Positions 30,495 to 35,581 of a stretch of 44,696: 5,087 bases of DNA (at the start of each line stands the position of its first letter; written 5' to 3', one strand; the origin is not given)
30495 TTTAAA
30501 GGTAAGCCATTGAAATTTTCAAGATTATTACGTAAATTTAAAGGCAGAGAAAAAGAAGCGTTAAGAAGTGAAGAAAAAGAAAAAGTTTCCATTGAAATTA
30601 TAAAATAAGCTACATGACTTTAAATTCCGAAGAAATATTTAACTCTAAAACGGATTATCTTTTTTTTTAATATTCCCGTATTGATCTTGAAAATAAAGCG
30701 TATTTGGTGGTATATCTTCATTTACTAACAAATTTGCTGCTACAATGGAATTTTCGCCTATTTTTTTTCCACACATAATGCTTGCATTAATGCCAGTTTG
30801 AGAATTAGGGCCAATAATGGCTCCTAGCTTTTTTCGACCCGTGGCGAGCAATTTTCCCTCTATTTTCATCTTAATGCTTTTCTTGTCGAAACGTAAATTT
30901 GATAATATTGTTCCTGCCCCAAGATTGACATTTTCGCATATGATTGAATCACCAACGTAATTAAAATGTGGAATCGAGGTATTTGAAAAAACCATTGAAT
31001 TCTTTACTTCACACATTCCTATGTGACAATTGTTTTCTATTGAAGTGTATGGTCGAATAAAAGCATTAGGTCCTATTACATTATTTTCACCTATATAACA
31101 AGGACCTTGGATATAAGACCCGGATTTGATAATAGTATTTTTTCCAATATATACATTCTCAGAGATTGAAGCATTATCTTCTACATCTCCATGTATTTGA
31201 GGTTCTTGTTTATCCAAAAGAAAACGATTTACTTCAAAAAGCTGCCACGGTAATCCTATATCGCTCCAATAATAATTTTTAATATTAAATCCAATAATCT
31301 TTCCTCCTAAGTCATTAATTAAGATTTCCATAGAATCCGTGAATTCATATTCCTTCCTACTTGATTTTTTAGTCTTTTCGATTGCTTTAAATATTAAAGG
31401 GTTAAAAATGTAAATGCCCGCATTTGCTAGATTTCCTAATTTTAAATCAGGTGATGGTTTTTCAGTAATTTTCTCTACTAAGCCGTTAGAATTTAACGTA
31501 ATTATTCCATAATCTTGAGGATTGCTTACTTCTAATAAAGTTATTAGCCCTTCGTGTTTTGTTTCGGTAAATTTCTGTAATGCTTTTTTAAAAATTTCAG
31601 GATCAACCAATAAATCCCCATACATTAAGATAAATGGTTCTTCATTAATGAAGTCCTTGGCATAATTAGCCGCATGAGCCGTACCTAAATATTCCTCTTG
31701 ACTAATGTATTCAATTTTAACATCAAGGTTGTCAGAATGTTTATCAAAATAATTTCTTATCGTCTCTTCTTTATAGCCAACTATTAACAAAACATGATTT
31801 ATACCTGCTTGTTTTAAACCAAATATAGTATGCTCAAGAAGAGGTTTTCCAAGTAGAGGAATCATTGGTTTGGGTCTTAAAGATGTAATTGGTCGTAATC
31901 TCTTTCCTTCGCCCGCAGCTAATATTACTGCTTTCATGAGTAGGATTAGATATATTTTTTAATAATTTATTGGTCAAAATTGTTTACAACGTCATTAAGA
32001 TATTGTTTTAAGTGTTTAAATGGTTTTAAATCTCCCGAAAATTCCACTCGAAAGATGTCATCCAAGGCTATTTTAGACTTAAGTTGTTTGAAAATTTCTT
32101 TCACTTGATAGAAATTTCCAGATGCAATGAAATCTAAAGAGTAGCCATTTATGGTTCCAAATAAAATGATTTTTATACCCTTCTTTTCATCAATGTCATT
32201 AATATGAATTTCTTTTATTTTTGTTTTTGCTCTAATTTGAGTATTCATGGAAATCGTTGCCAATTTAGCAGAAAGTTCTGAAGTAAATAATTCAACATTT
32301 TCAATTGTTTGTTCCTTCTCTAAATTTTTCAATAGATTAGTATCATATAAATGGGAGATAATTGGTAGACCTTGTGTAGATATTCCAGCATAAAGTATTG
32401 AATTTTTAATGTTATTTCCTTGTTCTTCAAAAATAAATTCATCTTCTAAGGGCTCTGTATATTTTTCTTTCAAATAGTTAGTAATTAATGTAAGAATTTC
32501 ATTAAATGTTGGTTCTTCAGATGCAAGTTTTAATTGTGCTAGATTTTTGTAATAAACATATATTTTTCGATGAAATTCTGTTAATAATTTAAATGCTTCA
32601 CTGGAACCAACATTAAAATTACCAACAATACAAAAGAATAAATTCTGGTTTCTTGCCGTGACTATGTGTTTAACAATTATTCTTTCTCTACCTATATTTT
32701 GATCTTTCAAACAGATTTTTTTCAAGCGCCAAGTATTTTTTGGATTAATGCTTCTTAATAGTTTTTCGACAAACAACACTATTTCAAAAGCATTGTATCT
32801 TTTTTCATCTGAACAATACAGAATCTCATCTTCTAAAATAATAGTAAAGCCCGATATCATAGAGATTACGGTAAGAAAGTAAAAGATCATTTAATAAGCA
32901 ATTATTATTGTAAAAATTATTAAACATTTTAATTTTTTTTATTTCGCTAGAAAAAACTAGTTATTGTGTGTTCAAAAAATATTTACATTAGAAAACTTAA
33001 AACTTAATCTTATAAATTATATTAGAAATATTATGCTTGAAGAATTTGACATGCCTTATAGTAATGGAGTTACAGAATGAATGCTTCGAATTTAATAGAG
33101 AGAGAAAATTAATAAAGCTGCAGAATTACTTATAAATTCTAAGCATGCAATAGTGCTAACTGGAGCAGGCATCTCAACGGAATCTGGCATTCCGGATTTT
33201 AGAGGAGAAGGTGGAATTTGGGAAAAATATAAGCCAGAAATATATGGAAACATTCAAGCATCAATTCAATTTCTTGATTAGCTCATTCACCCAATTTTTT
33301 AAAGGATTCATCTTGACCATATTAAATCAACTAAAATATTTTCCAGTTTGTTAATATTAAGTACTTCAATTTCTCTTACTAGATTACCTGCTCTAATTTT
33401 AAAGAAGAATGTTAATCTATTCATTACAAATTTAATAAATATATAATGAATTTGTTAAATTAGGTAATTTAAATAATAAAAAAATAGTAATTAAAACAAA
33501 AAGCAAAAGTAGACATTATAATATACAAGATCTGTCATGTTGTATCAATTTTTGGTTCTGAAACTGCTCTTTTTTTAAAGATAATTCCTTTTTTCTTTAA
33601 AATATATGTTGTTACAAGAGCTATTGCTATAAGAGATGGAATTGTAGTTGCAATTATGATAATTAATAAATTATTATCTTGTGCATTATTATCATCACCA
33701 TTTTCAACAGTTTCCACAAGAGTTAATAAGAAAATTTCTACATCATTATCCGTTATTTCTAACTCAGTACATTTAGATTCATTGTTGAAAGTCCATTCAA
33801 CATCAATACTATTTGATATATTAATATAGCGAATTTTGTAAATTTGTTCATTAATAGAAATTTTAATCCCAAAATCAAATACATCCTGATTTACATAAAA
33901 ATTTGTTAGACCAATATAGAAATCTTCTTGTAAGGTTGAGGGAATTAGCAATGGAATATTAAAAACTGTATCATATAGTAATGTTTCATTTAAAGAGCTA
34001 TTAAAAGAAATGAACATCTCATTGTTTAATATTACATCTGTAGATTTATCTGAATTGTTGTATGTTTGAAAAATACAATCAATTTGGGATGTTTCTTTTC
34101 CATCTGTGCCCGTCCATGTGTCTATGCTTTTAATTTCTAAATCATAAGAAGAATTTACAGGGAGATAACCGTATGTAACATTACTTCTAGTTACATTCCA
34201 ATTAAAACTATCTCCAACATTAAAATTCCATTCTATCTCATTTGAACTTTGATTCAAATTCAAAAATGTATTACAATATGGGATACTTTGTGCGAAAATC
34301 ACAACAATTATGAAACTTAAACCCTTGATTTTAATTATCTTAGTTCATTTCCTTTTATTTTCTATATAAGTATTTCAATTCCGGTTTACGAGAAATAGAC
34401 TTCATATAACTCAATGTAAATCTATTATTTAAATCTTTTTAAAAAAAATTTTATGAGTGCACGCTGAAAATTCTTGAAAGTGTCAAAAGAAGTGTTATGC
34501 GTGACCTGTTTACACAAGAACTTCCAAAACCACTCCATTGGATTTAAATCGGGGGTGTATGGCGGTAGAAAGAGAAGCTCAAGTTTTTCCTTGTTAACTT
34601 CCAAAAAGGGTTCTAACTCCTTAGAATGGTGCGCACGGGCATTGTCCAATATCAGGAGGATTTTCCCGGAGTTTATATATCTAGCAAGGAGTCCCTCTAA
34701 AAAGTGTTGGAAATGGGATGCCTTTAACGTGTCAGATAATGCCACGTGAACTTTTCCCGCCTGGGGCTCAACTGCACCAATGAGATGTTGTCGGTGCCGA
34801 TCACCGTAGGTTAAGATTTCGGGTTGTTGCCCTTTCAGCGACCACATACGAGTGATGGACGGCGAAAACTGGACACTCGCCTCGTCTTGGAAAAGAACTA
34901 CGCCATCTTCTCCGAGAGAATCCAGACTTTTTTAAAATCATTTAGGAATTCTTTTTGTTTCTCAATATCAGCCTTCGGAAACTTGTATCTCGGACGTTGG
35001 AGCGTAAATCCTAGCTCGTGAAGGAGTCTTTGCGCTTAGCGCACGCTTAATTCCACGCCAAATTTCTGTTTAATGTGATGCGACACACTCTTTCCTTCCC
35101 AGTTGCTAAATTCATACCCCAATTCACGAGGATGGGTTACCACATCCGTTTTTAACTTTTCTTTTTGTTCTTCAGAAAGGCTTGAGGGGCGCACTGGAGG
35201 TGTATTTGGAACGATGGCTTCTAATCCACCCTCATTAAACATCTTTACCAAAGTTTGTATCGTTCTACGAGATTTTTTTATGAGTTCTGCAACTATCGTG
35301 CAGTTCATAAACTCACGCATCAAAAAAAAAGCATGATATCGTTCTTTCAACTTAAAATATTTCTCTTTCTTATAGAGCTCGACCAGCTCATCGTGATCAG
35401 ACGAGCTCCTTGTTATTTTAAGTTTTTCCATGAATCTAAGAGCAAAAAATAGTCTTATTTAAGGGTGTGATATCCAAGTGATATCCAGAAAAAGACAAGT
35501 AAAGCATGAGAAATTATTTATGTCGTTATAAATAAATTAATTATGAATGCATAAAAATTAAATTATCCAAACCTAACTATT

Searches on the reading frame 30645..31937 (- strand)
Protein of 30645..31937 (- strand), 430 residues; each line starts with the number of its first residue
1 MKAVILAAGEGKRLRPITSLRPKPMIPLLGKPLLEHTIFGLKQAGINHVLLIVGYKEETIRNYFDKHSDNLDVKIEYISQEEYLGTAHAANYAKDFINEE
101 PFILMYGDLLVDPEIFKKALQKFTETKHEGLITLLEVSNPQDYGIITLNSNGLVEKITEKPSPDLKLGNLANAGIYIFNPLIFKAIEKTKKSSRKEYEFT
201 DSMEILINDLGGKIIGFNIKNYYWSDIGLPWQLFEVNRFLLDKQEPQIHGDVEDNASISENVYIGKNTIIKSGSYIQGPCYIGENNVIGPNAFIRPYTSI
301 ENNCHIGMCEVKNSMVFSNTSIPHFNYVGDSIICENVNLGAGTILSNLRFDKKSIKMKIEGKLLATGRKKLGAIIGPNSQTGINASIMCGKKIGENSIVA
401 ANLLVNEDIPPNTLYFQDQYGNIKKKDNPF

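Call 9: search_protein_families(library=pfam, proteins=[window:30645-31937:-], max_evalue=0.01)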
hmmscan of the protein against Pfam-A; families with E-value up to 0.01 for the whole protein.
window:30645-31937:- (430 aa): 10 families
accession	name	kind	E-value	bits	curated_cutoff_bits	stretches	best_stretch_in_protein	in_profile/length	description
PF00483.29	NTP_transferase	-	1.2e-47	163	21.2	1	2-242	1-244/245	Nucleotidyl transferase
PF00132.30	Hexapep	-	2.5e-19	68.5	27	3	280-308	2-30/36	Bacterial transferase hexapeptide (six repeats)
PF12804.13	NTP_transf_3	-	5.5e-11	43.3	27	1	3-129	1-117/160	MobA-like NTP transferase domain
PF25084.1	LbH_EIF2B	-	5.6e-10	39.6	54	1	260-346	2-88/105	EIF2B subunit epsilon LbH domain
PF14602.12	Hexapep_2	-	4.8e-06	26.6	27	0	373-405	2-32/34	Hexapeptide repeat of succinyl-transferase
PF24894.1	Hexapep_GlmU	-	3.4e-05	24.3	23.3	1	300-353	21-74/104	GlmU-like, C-terminal hexapeptide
PF01128.25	IspD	-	0.00012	22.4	27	1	2-57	2-55/221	2-C-methyl-D-erythritol 4-phosphate cytidylyltransferase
PF02348.25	CTP_transf_3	-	0.0021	18.4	22.6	1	20-129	13-120/217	Cytidylyltransferase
PF07959.18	Fucose_pyrophosphorylase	-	0.0046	16.4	34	0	308-362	284-338/418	Fucose pyrophosphorylase domain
PF21711.3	DCTN5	-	0.0075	16.4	40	0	253-302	99-148/182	Dynactin subunit 5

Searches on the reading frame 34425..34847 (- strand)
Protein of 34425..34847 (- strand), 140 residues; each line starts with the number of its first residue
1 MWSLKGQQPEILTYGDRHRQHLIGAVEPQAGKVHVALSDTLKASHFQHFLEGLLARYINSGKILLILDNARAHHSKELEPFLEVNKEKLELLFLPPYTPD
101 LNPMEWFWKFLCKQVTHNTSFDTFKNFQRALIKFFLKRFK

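Call 9: search_protein_families(library=pfam, proteins=[window:34425-34847:-], max_evalue=0.01)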
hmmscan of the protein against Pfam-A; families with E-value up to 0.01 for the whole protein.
window:34425-34847:- (140 aa): 2 families
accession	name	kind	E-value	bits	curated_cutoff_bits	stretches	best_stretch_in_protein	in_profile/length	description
PF13358.12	DDE_3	-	2.7e-32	112.1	28.6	1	2-127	20-145/146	DDE superfamily endonuclease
PF03184.25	DDE_1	-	0.00019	21.5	22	1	44-106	56-120/177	DDE superfamily endonuclease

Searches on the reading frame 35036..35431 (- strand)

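Call 9: search_protein_families(library=pfam, proteins=[window:35036-35431:-], max_evalue=0.01)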
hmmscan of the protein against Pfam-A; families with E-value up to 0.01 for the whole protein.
window:35036-35431:- (131 aa): 5 families
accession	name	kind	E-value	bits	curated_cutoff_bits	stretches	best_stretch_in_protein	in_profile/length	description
PF13565.12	HTH_32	-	7.2e-09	36.5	33.7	1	57-130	1-66/73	Homeodomain-like domain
PF13551.12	HTH_29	-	2.7e-06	27.8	28.1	1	39-90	9-63/64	Winged helix-turn helix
PF13384.12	HTH_23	-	6.2e-05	23.1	24.6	1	28-72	4-48/50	Homeodomain-like domain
PF13592.12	HTH_33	-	0.0048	16.9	25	0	107-131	1-25/60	Winged helix-turn helix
PF16055.10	DUF4798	-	0.0072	16.7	27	1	5-53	20-68/100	Domain of unknown function (DUF4798)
